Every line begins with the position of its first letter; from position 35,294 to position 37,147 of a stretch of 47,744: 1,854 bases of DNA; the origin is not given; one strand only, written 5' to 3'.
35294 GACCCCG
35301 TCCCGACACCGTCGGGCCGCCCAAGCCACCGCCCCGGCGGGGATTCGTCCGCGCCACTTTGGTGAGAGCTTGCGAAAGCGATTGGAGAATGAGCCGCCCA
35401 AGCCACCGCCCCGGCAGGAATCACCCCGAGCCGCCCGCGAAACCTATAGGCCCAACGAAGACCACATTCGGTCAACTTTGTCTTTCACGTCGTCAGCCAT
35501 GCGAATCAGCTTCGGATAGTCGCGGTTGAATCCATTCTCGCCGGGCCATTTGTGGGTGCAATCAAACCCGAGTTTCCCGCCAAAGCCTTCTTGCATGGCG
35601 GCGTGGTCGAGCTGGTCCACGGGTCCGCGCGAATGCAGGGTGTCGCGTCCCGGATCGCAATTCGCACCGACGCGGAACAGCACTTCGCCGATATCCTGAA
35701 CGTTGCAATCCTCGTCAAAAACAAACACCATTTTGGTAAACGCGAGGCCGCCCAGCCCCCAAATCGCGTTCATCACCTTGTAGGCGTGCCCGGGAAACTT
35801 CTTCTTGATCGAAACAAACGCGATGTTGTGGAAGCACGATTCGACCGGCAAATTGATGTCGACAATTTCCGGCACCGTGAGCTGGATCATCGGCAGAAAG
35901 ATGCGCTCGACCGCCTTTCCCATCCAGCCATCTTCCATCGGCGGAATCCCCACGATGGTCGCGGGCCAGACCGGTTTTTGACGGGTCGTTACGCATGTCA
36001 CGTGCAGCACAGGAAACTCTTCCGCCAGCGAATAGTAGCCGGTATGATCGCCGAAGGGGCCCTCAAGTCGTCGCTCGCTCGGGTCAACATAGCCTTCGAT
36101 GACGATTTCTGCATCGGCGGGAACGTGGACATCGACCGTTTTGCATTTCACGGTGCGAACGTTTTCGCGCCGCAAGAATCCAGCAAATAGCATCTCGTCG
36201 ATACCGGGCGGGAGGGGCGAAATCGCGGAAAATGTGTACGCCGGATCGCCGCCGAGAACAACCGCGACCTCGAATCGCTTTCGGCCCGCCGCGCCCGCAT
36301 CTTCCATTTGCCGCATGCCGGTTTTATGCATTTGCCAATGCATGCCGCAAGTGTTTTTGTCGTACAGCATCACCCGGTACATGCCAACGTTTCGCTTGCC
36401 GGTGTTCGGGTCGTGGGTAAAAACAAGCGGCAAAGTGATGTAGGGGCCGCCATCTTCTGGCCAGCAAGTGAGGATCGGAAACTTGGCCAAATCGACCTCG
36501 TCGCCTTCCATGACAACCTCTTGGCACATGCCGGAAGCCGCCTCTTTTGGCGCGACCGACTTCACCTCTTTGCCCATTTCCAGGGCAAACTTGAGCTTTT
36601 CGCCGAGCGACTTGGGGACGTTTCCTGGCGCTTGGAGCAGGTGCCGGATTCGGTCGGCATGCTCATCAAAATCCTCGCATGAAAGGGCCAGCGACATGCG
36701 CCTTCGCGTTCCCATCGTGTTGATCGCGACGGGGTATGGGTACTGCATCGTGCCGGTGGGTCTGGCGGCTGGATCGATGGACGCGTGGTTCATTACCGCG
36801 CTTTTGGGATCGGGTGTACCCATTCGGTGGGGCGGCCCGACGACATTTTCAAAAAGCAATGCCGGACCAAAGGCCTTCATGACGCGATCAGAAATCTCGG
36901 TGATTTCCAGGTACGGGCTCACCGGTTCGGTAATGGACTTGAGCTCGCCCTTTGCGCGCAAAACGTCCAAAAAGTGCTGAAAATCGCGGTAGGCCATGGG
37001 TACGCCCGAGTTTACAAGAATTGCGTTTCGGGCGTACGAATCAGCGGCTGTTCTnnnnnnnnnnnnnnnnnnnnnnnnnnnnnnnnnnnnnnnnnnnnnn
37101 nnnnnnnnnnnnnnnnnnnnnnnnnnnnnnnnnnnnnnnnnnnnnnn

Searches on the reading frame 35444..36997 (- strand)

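Call 56: search_protein_families(library=ncbifam, max_evalue=0.01, proteins=[window:35444-36997:-])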
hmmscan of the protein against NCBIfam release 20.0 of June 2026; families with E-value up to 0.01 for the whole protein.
window:35444-36997:- (517 aa): 7 families
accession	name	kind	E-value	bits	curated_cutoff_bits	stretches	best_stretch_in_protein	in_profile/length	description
TIGR03701.1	mena_SCO4490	equivalog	4.1e-178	592.6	495.9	1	9-475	2-433/433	menaquinone biosynthesis decarboxylase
TIGR00148.1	TIGR00148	subfamily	3.2e-133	444.6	244.85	1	6-483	1-438/438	UbiD family decarboxylase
NF008175.0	PRK10922.1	equivalog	3.8e-122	408.3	788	2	85-516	57-489/497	4-hydroxy-3-polyprenylbenzoate decarboxylase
NF041204.1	VdcC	exception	3.7e-65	220.2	650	2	130-488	82-443/467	non-oxidative hydroxyarylic acid decarboxylases subunit C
TIGR02724.1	phenyl_P_beta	equivalog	9.8e-44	149.5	468.95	1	149-470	98-426/472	phenylphosphate carboxylase subunit beta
NF041219.1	BagN_FevL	exception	1.6e-39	135.8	1000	2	142-352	115-328/502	bagremycin/ferroverdin biosynthesis UbiD family decarboxylase BagN/FevL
TIGR02723.1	phenyl_P_alpha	equivalog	2.7e-35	121.9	564.6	1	156-516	113-480/485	phenylphosphate carboxylase subunit alpha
